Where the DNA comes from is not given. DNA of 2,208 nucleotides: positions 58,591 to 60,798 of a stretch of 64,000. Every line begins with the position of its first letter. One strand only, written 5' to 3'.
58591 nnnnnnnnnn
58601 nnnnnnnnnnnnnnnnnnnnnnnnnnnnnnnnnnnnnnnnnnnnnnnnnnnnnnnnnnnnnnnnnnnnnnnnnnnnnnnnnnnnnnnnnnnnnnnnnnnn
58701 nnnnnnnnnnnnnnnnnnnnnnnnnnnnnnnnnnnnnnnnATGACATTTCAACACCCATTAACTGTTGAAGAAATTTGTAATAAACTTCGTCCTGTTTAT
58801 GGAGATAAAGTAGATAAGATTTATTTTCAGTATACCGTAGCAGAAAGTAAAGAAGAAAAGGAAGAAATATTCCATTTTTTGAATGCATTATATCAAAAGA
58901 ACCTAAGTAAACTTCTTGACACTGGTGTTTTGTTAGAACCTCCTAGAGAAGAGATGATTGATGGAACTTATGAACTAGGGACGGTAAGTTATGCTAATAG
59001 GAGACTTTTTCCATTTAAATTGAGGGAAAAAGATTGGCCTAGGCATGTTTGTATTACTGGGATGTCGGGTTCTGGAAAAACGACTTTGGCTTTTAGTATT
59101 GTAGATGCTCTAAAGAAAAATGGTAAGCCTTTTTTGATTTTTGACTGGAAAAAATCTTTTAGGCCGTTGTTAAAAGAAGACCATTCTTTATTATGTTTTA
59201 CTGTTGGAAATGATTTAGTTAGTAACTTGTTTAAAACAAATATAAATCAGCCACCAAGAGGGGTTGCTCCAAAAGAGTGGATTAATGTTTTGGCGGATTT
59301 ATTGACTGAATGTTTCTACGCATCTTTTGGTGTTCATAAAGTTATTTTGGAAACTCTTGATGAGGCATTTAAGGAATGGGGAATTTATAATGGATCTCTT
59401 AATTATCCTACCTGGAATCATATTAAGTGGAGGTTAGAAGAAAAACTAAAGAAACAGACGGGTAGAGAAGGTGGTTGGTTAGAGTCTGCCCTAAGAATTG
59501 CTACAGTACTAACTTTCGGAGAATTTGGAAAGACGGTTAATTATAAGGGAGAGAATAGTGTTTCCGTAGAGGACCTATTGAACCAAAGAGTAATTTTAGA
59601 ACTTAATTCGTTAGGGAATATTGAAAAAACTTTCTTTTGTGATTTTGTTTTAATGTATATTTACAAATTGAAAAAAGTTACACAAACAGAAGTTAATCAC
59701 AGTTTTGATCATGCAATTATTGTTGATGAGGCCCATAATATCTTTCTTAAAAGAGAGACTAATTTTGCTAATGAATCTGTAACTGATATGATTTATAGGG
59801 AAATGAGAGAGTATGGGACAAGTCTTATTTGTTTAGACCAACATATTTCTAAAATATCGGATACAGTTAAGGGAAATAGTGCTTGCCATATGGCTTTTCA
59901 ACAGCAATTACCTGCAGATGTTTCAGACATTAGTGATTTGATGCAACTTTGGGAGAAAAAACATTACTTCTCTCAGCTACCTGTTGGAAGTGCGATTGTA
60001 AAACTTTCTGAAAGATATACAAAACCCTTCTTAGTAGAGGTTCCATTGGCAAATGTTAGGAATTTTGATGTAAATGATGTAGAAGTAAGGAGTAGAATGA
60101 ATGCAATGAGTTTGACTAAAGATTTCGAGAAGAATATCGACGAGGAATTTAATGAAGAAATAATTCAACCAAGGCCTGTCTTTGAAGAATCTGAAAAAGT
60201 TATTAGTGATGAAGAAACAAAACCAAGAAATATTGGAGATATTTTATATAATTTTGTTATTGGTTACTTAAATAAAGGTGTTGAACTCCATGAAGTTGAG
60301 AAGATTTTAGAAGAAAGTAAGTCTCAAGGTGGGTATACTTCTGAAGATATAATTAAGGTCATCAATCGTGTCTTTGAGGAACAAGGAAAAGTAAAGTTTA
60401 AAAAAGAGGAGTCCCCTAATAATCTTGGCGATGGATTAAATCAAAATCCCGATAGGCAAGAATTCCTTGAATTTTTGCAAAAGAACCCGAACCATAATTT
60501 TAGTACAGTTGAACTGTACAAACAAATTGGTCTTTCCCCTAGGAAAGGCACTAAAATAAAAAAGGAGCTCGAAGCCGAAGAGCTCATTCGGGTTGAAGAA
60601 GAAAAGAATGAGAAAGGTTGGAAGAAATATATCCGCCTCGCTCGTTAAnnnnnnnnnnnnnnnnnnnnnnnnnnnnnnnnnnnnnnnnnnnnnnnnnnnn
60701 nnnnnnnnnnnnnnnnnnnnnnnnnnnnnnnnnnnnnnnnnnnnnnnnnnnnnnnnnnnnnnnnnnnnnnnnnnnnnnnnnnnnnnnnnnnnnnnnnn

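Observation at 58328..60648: Coiled-coil protein translationally coupled to a HerA/DUF87-type ATPase with C-terminal winged helix, directly upstream of the GC island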

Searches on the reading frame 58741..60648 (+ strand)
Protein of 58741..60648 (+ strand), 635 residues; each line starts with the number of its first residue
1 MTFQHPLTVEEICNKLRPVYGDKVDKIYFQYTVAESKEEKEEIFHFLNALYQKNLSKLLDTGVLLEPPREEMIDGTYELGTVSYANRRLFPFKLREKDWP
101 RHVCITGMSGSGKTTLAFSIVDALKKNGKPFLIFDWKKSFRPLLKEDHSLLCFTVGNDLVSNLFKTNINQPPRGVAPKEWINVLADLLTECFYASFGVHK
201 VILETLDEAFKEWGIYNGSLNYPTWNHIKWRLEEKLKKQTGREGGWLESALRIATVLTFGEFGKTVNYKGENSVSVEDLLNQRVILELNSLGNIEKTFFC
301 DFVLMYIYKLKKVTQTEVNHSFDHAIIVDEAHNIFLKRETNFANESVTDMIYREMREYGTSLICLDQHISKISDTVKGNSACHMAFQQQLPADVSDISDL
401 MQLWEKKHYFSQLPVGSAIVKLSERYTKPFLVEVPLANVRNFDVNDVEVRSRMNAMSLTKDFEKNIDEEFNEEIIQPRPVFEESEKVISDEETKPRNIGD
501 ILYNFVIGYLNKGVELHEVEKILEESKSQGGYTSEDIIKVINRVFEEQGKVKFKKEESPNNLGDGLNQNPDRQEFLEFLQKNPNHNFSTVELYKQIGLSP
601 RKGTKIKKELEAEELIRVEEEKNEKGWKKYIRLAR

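Call 3: search_protein_families(library=pfam, proteins=[window:58741-60648:+], max_evalue=0.01)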
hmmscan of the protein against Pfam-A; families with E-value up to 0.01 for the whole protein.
window:58741-60648:+ (635 aa): 14 families
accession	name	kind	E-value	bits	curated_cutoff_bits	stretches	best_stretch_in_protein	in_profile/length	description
PF01935.23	DUF87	-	9.2e-09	36.2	23.2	1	79-144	3-68/220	Helicase HerA, central domain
PF05707.18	Zot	-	1.5e-07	31.5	20.3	1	323-387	82-146/197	Zonular occludens toxin (Zot)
PF04851.21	ResIII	-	1.7e-06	28.5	22.5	0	100-133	23-58/164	Type III restriction enzyme, res subunit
PF13401.12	AAA_22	-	9.4e-05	23.2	27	0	101-134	6-39/130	AAA domain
PF24883.2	NPHP3_N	-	0.00023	21.8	24.8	1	100-134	22-56/164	Nephrocystin 3, N-terminal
PF00931.28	NB-ARC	-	0.00034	20.4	23.5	1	93-136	11-54/248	NB-ARC domain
PF00004.35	AAA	-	0.00037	21.4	21.2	0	103-136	1-31/131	ATPase family associated with various cellular activities (AAA)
PF03266.21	NTPase_1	-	0.00086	19.6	23.9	1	102-128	1-27/168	NTPase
PF20720.3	nSTAND3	-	0.0013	18.9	27.2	1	101-133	18-51/155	Novel STAND NTPase 3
PF09848.15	SLFN-g3_helicase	-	0.0013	18.5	24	0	103-126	4-29/354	Schlafen group 3, DNA/RNA helicase domain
PF10412.15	TrwB_AAD_bind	-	0.0018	17.7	20.5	1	101-140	16-55/387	Type IV secretion-system coupling protein DNA-binding domain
PF05729.18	NACHT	-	0.002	18.5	26.7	1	101-128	1-28/167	NACHT domain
PF01656.29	CbiA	-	0.0038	17.6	25.4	0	106-135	5-34/125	CobQ/CobB/MinD/ParA nucleotide binding domain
PF01583.26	APS_kinase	-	0.0054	17.2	21.1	0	103-135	5-37/152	Adenylylsulphate kinase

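Call 6: search_protein_families(library=ncbifam, proteins=[window:58741-60648:+], max_evalue=0.1)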
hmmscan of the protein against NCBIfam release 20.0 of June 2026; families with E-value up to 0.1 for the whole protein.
window:58741-60648:+ (635 aa): 26 families (the best 25 are shown)
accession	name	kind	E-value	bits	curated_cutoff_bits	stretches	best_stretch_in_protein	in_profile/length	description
NF053655.1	CedD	equivalog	1e-17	64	600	2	78-146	200-267/527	DNA-translocating ATPase CedD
NF033849.1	ser_rich_anae_1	subfamily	1.6e-17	62.3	650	2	268-434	959-1146/1163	serine-rich protein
TIGR02746.1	TraC-F-type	equivalog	2.8e-05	22.2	567.05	1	103-375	433-691/800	type IV secretion system protein TraC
NF042944.1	HerA_antiphage_2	equivalog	8.1e-05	21.6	850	1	304-398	406-505/576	anti-phage-associated helicase HerA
NF040937.1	HerA_Thermprot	equivalog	9.9e-05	20.9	800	1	311-376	338-402/487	DNA double-strand break repair helicase HerA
NF010248.0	PRK13695.1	equivalog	0.001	18.8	156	1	102-128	5-31/180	NTPase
NF004041.0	PRK05541.1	subfamily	0.0016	18.5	127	1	103-136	10-43/176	adenylyl-sulfate kinase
TIGR00929.1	VirB4_CagE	subfamily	0.0017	16.7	643.1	1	102-143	439-481/792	VirB4 family type IV secretion/conjugal transfer ATPase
TIGR02881.1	spore_V_K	equivalog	0.0019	17.3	422.95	0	299-402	82-185/261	stage V sporulation protein K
TIGR00176.1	mobB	equivalog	0.0031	17.5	76.2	1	105-129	4-29/155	molybdopterin-guanine dinucleotide biosynthesis protein B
TIGR00039.1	6PTHBS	subfamily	0.0054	17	125.5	1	304-362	48-101/124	6-pyruvoyl tetrahydropterin synthase/6-carboxytetrahydropterin synthase family protein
NF005807.0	PRK07667.1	equivalog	0.0073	15.9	221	1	103-135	20-52/193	kinase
TIGR00235.1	udk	equivalog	0.012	15.3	220.3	0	102-127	8-33/207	uridine kinase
TIGR00041.1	DTMP_kinase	equivalog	0.014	15.1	83.25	0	102-129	6-33/196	dTMP kinase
NF042943.1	HerA_antiphage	equivalog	0.014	14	800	0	323-407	434-521/566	anti-phage-associated helicase HerA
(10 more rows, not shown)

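Call 7: search_protein_families(library=padloc, proteins=[window:58741-60648:+], max_evalue=0.1)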
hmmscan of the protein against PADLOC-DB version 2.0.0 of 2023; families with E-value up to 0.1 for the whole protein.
window:58741-60648:+ (635 aa): 9 families
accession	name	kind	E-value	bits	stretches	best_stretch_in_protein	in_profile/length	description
PDLC04140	mad8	-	2.7e-13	48.1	1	100-422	27-288/314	mads_8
PDLC04105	HerA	-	1.7e-08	31.5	1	303-420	401-522/576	-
PDLC04102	HerA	-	3.3e-07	27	1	314-405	496-589/654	-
PDLC04135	mad3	-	0.00026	18.6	1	82-125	11-47/374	mads_3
PDLC04106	HerA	-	0.00035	17.2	1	323-403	511-596/667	-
PDLC04100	HerA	-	0.0012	15.6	0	319-406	436-526/580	-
PDLC02185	HerA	-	0.0027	14.5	0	319-419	442-547/585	-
PDLC01055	HerA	-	0.004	14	0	101-145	158-204/532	Type III coevolved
PDLC04104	HerA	-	0.0054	13.5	1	308-401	207-302/379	-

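Call 8: search_protein_families(library=phrogs, proteins=[window:58741-60648:+], max_evalue=0.1)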
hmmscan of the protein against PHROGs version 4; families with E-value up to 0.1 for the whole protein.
window:58741-60648:+ (635 aa): 9 families
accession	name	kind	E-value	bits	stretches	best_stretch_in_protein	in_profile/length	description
phrog_2666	-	head and packaging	1.1e-14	55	2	101-181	322-400/555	terminase large subunit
phrog_7035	-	unknown function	1.3e-08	34.7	2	318-421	487-593/969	-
phrog_50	-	DNA, RNA and nucleotide metabolism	0.00059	20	1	101-139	370-408/570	DnaC-like helicase loader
phrog_3278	-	unknown function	0.0051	17.7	0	10-55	34-79/150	-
phrog_2107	-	other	0.0095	16.6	1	103-129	6-32/201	thymidylate kinase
phrog_6841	-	unknown function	0.04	13.8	1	101-132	55-87/470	-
phrog_11046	-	transcription regulation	0.059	14.2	1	587-633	24-69/94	transcriptional regulator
phrog_1815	-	other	0.06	14.6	0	103-123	6-26/197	guanylate kinase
phrog_97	-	other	0.072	13.3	0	101-141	74-116/506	UvsX-like recombinase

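Call 10: find_homologous_proteins(query=window:58741-60648:+, max_evalue=0.001)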
Query window:58741-60648:+ (635 aa): 776 proteins with E <= 0.001 among 8000 candidates; the best 120 are listed.
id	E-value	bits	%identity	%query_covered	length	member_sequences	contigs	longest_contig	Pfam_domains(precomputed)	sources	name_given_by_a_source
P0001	0.0e+0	1448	100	100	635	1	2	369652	PF01935.24,PF05707.19,PF04851.22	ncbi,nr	ncbi:MAG: DUF87 domain-containing protein [archaeon]|nr:DUF87 domain-containing protein [archaeon] M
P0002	0.0e+0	1225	83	99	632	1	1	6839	PF01935.24,PF05707.19,PF13401.13,PF04851.22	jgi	-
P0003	0.0e+0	1035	70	99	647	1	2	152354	PF01935.24,PF05707.19,PF04851.22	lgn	-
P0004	0.0e+0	1035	72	100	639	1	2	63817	PF01935.24,PF05707.19,PF13401.13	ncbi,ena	-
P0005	0.0e+0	1029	70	100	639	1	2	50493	PF01935.24,PF05707.19,PF13401.13,PF04851.22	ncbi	ncbi:MAG: DUF87 domain-containing protein [archaeon]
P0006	0.0e+0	1019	69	100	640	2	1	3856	PF01935.24,PF05707.19,PF04851.22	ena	-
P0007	0.0e+0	1016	69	100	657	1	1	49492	PF01935.24,PF05707.19,PF04851.22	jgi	jgi:hypothetical protein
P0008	0.0e+0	1013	69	100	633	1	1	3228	PF01935.24,PF05707.19,PF13401.13,PF04851.22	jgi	-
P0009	0.0e+0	1012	71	100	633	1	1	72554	PF01935.24,PF05707.19,PF13401.13,PF04851.22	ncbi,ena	-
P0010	3.7e-298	1008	70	100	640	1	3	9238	PF01935.24,PF05707.19,PF04851.22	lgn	-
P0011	5.0e-298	1008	69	100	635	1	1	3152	PF01935.24,PF05707.19,PF04851.22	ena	-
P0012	1.8e-297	1006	69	99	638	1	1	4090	PF01935.24,PF13401.13,PF04851.22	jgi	jgi:tRNA uridine 5-carbamoylmethylation protein Kti12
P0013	2.6e-297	1005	70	99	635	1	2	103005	PF01935.24,PF04851.22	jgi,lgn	jgi:energy-coupling factor transporter ATP-binding protein EcfA2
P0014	3.4e-297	1005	70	100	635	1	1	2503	PF01935.24,PF05707.19,PF04851.22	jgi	-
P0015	5.0e-297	1004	69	100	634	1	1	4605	PF01935.24,PF05707.19,PF13401.13,PF04851.22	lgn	-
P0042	5.2e-288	975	68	100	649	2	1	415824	PF01935.24,PF05707.19,PF04851.22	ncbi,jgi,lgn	ncbi:MAG: DUF87 domain-containing protein [Candidatus Pacearchaeota archaeon]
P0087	6.8e-278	941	63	100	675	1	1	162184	PF01935.24,PF05707.19,PF04851.22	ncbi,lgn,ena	-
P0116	1.7e-266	904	63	99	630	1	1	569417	PF01935.24,PF05707.19,PF04851.22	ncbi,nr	ncbi:ATP-binding protein [Methanococcoides sp. SA1]|nr:ATP-binding protein [Methanococcoides sp. SA1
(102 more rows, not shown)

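Call 13: find_encoding_contigs(protein=P0042, flank=6000, max_places=2)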
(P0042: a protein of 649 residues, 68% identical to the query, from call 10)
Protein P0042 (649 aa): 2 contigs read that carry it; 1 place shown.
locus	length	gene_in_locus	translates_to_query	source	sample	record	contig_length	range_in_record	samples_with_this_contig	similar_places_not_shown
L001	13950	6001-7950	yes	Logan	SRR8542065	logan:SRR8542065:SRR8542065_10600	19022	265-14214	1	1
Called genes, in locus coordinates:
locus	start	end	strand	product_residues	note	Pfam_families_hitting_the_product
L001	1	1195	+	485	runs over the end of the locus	?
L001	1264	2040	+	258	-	-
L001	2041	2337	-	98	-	-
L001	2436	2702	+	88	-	PF01247:Ribosomal_L35Ae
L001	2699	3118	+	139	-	-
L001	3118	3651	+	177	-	PF00252:Ribosomal_L16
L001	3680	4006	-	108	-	-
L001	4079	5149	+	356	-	PF01170:UPF0020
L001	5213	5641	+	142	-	-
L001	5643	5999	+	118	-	-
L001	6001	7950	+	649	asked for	PF01935:DUF87, PF04851:ResIII (faint), PF05707:Zot (faint)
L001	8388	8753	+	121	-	-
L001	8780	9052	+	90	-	-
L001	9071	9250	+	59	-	-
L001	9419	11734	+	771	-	PF01326:PPDK_N, PF00391:PEP-utilizers, PF02896:PEP-utilizers_C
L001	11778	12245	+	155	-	-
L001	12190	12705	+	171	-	-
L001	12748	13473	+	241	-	PF01944:SpoIIM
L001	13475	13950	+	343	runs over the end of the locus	PF13528:Glyco_trans_1_3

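Call 14: find_encoding_contigs(protein=P0116, flank=6000, max_places=2)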
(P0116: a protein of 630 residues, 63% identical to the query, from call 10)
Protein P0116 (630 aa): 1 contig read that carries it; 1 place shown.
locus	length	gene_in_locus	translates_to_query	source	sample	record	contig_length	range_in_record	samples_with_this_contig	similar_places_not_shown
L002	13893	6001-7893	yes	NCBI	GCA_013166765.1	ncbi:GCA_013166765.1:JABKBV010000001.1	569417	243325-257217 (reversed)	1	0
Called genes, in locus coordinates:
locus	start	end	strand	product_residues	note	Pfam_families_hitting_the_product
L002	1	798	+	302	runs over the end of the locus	-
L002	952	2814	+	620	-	PF01909:NTP_transf_2 (weak)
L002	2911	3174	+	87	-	PF01247:Ribosomal_L35Ae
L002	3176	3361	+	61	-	-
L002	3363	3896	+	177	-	PF00252:Ribosomal_L16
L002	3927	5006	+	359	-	PF01170:UPF0020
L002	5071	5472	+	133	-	-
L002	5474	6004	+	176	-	-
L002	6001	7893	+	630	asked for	PF01935:DUF87, PF04851:ResIII (faint), PF05707:Zot (weak)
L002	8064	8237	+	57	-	-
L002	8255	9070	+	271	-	PF00303:Thymidylat_synt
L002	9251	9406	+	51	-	-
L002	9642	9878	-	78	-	-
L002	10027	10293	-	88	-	-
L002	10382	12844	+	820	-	PF01326:PPDK_N, PF00391:PEP-utilizers, PF02896:PEP-utilizers_C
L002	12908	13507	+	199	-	-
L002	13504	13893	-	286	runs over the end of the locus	PF01909:NTP_transf_2, PF18765:Polbeta (weak)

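Call 15: find_encoding_contigs(protein=P0087, flank=6000, max_places=2)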
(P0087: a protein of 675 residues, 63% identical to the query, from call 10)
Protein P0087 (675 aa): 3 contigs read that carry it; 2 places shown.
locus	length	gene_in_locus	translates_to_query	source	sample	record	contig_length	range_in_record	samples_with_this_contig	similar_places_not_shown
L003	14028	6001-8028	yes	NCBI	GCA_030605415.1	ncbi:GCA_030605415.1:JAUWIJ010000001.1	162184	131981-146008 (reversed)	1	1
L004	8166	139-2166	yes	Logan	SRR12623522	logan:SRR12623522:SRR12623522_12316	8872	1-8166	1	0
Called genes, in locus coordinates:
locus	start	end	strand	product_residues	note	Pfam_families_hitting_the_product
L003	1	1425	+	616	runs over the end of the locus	PF01909:NTP_transf_2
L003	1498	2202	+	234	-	-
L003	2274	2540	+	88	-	PF01247:Ribosomal_L35Ae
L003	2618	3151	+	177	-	PF00252:Ribosomal_L16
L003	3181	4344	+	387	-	PF01170:UPF0020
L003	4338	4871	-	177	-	-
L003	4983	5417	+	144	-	-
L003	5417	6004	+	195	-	-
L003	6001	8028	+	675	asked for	PF04851:ResIII (faint), PF01935:DUF87, PF05707:Zot (faint)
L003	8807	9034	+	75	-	-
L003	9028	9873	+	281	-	-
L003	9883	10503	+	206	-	-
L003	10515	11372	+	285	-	-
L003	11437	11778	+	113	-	-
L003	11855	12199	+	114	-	-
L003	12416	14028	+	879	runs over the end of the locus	PF01326:PPDK_N, PF00391:PEP-utilizers, PF02896:PEP-utilizers_C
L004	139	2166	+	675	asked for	PF04851:ResIII (faint), PF01935:DUF87, PF05707:Zot (faint)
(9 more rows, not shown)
